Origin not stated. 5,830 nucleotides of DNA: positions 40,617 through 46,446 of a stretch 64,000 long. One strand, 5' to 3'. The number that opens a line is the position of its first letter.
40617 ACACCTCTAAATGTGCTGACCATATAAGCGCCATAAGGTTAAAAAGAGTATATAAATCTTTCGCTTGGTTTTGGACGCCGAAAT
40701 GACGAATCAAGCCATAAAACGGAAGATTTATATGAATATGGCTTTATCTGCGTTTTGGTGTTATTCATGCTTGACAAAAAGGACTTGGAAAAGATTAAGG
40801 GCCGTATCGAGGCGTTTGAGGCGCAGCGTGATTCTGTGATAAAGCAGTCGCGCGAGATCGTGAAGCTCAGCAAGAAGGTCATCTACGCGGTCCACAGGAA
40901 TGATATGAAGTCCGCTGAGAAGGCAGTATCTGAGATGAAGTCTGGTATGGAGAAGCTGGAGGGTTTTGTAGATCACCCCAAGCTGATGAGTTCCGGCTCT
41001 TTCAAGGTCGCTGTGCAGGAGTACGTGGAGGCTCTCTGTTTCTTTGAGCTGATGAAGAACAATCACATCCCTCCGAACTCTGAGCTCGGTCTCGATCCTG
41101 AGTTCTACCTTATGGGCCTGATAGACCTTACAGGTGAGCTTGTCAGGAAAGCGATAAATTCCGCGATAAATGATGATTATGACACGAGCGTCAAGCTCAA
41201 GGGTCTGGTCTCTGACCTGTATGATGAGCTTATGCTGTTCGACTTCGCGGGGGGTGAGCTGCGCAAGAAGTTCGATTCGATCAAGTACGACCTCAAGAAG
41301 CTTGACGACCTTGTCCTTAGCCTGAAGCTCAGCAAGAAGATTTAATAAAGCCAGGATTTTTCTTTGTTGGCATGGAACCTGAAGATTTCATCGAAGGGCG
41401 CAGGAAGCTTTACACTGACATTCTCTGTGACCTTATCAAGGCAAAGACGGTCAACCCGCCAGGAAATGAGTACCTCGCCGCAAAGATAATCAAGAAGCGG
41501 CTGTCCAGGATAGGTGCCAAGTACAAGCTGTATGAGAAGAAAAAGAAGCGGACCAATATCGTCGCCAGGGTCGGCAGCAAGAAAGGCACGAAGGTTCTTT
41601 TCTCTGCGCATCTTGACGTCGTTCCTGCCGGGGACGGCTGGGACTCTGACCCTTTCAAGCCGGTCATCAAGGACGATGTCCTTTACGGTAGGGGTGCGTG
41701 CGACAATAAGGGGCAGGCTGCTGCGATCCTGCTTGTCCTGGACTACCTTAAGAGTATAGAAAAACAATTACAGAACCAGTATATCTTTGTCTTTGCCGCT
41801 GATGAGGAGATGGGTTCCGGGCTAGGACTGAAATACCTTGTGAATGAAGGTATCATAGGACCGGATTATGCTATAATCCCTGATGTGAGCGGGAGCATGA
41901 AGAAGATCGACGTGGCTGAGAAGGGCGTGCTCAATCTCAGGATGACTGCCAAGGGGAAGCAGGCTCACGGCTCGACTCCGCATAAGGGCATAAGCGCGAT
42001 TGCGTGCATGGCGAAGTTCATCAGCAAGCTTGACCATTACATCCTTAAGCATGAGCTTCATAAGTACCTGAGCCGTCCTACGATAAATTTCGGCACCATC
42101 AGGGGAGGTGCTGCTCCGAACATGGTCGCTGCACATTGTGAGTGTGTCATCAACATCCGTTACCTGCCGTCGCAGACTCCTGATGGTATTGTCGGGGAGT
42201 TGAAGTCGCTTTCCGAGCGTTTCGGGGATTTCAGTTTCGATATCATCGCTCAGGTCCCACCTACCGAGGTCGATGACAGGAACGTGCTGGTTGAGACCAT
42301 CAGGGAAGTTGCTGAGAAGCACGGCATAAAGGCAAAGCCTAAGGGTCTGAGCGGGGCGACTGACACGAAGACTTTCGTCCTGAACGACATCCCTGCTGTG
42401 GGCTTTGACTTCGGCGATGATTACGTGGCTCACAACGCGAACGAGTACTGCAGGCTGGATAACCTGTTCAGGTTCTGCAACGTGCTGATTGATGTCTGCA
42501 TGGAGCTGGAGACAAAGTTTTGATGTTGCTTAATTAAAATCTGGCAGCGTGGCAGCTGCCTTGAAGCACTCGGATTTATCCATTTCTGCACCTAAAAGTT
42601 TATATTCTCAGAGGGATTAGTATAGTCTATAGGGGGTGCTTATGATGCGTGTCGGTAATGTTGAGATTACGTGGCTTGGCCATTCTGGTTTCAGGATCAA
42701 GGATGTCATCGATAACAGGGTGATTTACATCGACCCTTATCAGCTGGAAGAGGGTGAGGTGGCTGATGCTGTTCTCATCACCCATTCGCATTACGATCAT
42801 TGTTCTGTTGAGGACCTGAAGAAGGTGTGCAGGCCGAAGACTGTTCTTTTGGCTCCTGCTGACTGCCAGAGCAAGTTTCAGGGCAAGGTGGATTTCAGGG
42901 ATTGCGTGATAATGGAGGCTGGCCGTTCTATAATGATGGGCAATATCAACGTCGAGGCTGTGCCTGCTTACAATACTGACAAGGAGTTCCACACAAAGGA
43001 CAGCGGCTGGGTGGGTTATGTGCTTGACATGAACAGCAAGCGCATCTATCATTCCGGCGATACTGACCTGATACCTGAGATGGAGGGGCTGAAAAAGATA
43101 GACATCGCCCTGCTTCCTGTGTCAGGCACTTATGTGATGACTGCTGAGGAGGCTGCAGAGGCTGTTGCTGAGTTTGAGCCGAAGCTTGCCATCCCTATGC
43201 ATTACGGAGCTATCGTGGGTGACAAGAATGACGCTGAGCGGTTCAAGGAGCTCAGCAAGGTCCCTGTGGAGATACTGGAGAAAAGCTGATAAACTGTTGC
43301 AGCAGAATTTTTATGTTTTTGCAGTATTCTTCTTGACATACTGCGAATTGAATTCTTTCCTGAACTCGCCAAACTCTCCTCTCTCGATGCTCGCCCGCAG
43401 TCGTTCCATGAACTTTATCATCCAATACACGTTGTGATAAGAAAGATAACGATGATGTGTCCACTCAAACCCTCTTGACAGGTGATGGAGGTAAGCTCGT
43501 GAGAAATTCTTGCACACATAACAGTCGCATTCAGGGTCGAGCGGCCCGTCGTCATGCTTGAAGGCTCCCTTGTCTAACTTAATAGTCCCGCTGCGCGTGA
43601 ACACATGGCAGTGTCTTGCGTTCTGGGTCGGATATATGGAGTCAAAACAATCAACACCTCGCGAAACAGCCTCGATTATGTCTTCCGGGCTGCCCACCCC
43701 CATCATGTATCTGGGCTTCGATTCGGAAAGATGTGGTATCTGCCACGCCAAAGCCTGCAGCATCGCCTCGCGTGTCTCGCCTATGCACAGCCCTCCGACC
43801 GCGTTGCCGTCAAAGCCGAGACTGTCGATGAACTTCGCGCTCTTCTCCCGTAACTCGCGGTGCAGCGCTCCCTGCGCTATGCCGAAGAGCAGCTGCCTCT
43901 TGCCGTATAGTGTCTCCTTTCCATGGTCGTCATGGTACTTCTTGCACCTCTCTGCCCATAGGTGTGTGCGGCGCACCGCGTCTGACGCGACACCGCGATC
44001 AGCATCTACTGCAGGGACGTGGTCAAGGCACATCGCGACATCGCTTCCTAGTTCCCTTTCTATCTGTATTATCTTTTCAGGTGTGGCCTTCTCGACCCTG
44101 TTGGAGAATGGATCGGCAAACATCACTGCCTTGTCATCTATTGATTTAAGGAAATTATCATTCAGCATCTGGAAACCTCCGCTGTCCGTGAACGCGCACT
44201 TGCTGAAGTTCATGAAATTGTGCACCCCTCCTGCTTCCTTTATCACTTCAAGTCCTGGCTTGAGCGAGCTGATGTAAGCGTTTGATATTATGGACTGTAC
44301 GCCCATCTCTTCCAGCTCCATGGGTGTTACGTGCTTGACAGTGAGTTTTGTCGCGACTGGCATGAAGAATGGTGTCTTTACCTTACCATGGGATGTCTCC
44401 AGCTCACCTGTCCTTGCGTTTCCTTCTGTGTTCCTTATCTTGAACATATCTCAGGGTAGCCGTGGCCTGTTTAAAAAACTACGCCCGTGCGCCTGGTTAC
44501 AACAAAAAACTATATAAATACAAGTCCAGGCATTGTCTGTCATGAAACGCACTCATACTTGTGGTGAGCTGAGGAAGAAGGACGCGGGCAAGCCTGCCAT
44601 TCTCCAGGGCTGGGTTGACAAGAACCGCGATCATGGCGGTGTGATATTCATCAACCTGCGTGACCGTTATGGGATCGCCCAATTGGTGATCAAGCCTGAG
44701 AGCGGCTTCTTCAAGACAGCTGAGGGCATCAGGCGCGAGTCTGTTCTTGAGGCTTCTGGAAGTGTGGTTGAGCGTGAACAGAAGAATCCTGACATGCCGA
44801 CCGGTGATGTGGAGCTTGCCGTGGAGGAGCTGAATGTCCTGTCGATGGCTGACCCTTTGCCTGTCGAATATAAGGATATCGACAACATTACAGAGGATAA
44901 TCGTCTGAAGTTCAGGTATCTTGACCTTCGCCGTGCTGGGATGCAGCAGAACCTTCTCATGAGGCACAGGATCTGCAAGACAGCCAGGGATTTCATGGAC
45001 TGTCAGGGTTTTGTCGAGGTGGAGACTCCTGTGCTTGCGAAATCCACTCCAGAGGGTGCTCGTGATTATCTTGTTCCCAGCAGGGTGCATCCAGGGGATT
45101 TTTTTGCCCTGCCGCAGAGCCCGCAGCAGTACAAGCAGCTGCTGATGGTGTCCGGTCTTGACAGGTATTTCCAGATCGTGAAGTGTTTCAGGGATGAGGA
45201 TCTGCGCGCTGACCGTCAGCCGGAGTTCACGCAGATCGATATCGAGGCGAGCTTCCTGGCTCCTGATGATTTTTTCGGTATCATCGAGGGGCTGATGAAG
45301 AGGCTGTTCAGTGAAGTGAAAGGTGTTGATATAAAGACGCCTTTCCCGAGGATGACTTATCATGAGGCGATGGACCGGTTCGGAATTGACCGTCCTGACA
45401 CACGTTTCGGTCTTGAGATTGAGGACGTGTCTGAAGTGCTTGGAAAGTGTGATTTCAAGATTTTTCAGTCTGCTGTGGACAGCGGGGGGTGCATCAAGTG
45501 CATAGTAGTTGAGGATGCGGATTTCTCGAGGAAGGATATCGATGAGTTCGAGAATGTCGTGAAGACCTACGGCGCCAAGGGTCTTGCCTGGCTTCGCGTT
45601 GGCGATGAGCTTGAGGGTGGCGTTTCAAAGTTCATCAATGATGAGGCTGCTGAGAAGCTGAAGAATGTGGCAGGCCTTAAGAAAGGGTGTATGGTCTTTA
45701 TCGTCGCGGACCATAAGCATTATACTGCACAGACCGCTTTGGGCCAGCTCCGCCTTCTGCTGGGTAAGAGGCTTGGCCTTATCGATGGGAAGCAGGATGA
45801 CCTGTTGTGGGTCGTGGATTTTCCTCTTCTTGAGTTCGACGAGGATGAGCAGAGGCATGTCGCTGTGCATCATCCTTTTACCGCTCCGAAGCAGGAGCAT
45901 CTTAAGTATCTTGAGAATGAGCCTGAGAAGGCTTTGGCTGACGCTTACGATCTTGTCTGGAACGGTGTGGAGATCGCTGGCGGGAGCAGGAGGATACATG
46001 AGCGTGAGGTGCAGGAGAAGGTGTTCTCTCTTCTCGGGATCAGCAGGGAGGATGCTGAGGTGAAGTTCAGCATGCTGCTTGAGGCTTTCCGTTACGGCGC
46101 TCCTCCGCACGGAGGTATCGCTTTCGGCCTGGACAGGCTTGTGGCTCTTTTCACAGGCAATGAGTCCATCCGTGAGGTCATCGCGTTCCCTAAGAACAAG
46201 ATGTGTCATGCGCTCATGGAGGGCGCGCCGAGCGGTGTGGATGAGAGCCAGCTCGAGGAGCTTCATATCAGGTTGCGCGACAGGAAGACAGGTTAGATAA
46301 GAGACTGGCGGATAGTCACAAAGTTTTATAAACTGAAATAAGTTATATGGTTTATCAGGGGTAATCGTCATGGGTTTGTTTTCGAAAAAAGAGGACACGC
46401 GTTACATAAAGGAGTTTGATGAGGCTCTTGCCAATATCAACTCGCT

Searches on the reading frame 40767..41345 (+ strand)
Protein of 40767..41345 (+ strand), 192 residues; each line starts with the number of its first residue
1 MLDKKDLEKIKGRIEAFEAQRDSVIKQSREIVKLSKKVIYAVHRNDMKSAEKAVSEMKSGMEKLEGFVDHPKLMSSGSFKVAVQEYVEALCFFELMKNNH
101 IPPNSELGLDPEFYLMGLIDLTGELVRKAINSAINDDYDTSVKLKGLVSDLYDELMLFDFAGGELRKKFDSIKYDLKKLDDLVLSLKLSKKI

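Call 35: search_protein_families(library=pfam, proteins=[window:40767-41345:+])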
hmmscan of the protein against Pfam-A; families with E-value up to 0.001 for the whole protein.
window:40767-41345:+ (192 aa): 1 family
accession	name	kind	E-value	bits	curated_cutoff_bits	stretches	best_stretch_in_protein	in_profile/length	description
PF01997.21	Translin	-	2.5e-27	96.6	25.9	1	20-188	2-203/205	Translin family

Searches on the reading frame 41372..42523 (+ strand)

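Call 35: search_protein_families(library=pfam, proteins=[window:41372-42523:+])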
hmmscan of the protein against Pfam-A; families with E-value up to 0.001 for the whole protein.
window:41372-42523:+ (383 aa): 4 families
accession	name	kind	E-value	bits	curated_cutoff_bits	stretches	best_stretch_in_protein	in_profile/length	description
PF01546.33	Peptidase_M20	-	1.7e-31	110.2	24.6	1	76-376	1-204/206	Peptidase family M20/M25/M40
PF07687.19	M20_dimer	-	4.1e-24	85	21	1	181-281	1-99/107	Peptidase dimerisation domain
PF04389.22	Peptidase_M28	-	1.3e-10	41.7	21.3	1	62-205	1-106/193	Peptidase family M28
PF05343.19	Peptidase_M42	-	4.7e-06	26.3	23.2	0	109-178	132-196/292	M42 glutamyl aminopeptidase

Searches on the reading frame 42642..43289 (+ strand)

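Call 35: search_protein_families(library=pfam, proteins=[window:42642-43289:+])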
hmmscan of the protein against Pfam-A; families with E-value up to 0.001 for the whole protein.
window:42642-43289:+ (215 aa): 3 families
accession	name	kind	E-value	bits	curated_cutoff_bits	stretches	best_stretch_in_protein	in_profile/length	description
PF13483.12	Lactamase_B_3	-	2.4e-30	106.1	24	1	8-187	1-160/160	Beta-lactamase superfamily domain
PF12706.13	Lactamase_B_2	-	1.7e-26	93.5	27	1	35-188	25-200/200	Beta-lactamase superfamily domain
PF00753.33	Lactamase_B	-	1.3e-05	25.7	22.7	1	42-187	45-196/196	Metallo-beta-lactamase superfamily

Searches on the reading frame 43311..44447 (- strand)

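Call 35: search_protein_families(library=pfam, proteins=[window:43311-44447:-])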
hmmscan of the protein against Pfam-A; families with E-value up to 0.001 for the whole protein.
window:43311-44447:- (378 aa): 1 family
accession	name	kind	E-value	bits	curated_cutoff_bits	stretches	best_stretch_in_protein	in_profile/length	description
PF01702.25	TGT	-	9.4e-129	430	26.3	1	10-370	2-355/357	Queuine tRNA-ribosyltransferase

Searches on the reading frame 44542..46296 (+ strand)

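Call 35: search_protein_families(library=pfam, proteins=[window:44542-46296:+])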
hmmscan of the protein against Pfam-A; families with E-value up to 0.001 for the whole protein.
window:44542-46296:+ (584 aa): 3 families
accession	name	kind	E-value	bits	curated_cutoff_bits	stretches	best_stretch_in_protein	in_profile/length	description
PF00152.25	tRNA-synt_2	-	1.3e-121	405.9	25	1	118-553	2-308/308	tRNA synthetases class II (D, K and N)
PF02938.19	GAD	-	6.3e-21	74.9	23.4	1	308-399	1-94/95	GAD domain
PF01336.31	tRNA_anti-codon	-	7.1e-15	55.2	27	1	21-100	3-75/75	OB-fold nucleic acid binding domain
